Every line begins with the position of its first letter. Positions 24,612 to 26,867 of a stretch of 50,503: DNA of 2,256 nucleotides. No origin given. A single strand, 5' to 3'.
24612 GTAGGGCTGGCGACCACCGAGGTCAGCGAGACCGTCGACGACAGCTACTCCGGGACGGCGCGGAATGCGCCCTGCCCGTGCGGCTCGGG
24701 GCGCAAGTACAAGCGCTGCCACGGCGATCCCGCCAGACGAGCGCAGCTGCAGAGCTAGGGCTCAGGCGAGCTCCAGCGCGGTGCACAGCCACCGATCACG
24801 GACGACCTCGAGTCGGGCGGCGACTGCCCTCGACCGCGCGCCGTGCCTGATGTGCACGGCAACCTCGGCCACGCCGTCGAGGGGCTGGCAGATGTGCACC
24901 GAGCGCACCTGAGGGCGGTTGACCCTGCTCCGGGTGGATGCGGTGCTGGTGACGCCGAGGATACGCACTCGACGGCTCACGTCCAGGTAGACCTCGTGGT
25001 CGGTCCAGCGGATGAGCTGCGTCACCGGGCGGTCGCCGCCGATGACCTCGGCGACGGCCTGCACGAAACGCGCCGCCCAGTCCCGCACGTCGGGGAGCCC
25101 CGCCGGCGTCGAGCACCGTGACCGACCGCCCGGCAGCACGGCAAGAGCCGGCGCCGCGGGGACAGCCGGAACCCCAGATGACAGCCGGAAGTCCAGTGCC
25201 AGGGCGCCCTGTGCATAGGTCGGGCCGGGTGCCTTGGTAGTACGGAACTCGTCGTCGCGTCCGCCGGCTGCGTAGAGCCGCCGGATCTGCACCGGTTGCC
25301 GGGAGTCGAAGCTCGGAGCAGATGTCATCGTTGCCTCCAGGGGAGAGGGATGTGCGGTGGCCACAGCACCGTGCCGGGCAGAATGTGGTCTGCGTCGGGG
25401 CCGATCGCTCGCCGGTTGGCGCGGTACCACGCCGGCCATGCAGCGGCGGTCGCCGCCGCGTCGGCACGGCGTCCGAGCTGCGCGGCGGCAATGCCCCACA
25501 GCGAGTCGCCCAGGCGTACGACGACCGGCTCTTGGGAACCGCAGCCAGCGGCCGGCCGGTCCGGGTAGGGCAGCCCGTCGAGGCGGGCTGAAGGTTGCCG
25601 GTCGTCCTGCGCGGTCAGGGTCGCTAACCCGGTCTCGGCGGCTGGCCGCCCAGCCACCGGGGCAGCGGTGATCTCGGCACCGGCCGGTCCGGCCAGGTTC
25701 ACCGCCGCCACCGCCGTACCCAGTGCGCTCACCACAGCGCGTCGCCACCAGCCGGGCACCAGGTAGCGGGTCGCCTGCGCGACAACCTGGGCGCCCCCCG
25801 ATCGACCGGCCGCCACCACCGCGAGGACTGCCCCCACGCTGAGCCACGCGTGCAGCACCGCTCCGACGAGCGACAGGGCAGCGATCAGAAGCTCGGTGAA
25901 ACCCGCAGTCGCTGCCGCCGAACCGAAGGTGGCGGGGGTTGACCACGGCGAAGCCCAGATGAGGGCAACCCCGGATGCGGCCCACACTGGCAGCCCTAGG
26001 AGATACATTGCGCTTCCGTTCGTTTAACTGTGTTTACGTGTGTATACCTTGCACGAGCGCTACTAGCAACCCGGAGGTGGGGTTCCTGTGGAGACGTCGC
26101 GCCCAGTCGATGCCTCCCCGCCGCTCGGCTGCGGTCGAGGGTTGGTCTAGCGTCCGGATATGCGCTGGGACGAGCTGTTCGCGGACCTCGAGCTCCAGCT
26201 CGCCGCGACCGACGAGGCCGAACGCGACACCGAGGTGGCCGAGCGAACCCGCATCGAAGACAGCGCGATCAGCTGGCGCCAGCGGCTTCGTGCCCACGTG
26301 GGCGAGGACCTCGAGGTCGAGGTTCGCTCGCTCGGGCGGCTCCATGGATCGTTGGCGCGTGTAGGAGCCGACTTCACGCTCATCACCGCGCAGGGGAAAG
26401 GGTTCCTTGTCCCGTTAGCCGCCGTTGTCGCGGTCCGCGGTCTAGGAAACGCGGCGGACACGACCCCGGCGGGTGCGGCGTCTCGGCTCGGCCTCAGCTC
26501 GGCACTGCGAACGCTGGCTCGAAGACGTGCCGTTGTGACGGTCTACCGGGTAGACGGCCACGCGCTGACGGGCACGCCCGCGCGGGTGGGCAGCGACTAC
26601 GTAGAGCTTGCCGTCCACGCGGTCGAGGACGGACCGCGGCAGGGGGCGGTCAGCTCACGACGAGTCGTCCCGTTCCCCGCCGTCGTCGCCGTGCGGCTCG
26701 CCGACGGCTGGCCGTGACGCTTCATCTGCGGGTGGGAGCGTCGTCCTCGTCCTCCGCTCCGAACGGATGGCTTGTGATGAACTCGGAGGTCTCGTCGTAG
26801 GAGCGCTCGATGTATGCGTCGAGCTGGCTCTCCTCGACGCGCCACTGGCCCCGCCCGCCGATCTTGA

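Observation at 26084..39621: Shared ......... motif in three intergenic regions links a split Tad/Flp-like pilus gene set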

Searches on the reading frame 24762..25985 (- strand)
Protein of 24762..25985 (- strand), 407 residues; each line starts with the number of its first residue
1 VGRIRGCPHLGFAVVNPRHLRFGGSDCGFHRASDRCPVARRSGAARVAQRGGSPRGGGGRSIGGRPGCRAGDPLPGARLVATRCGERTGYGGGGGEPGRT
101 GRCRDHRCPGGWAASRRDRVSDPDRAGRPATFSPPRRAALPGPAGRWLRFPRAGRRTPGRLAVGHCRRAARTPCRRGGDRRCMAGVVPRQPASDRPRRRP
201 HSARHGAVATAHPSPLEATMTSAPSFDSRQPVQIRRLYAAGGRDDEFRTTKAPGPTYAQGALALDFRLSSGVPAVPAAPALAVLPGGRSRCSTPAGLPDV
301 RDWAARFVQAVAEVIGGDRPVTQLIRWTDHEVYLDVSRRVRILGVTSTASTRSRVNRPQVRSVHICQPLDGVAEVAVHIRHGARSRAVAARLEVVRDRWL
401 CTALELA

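Call 8: search_protein_families(library=pfam, proteins=[window:24762-25985:-], max_evalue=0.01)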
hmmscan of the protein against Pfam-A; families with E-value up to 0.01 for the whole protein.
window:24762-25985:- (407 aa): 1 family
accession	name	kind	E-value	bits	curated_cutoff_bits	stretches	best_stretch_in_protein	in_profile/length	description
PF20060.4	DUF6459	-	1.1e-33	116.2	27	1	298-406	1-104/105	Family of unknown function (DUF6459)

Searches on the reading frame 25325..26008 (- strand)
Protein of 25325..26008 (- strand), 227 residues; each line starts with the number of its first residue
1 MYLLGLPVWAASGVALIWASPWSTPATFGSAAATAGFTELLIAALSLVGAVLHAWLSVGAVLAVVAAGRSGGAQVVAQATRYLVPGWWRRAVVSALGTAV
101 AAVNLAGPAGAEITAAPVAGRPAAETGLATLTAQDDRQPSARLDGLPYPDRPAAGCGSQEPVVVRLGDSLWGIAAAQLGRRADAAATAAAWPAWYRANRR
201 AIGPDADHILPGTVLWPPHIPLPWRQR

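Call 79: search_protein_families(library=ncbifam, proteins=[window:25325-26008:-], max_evalue=0.01)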
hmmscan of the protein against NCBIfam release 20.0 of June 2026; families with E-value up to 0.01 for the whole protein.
window:25325-26008:- (227 aa): 1 family
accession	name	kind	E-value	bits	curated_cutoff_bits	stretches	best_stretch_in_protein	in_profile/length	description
NF008399.0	PRK11198.1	equivalog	0.0098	16.3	134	0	162-218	98-146/149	peptidoglycan-binding protein LysM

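Call 80: search_protein_families(library=pfam, proteins=[window:25325-26008:-], max_evalue=0.05)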
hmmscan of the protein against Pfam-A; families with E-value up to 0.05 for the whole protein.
window:25325-26008:- (227 aa): 1 family
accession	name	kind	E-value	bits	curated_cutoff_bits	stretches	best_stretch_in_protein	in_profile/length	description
PF01476.26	LysM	-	0.0094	16.3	20.9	0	163-177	2-16/43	LysM domain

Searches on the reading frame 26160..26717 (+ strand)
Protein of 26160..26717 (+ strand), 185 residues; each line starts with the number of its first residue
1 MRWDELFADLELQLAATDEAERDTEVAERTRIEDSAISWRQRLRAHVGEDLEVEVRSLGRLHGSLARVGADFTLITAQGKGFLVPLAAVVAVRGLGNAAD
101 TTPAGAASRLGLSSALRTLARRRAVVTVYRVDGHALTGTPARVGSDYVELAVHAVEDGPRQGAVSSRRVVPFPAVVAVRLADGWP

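Call 8: search_protein_families(library=pfam, proteins=[window:26160-26717:+], max_evalue=0.01)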
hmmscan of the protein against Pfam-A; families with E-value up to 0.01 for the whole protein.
window:26160-26717:+ (185 aa): 0 families

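Call 79: search_protein_families(library=ncbifam, proteins=[window:26160-26717:+], max_evalue=0.01)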
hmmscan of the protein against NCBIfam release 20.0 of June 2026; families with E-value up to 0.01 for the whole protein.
window:26160-26717:+ (185 aa): 1 family
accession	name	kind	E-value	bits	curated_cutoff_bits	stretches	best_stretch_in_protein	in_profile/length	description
NF006099.0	PRK08251.1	equivalog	0.004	16.4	253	1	63-119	117-173/250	SDR family oxidoreductase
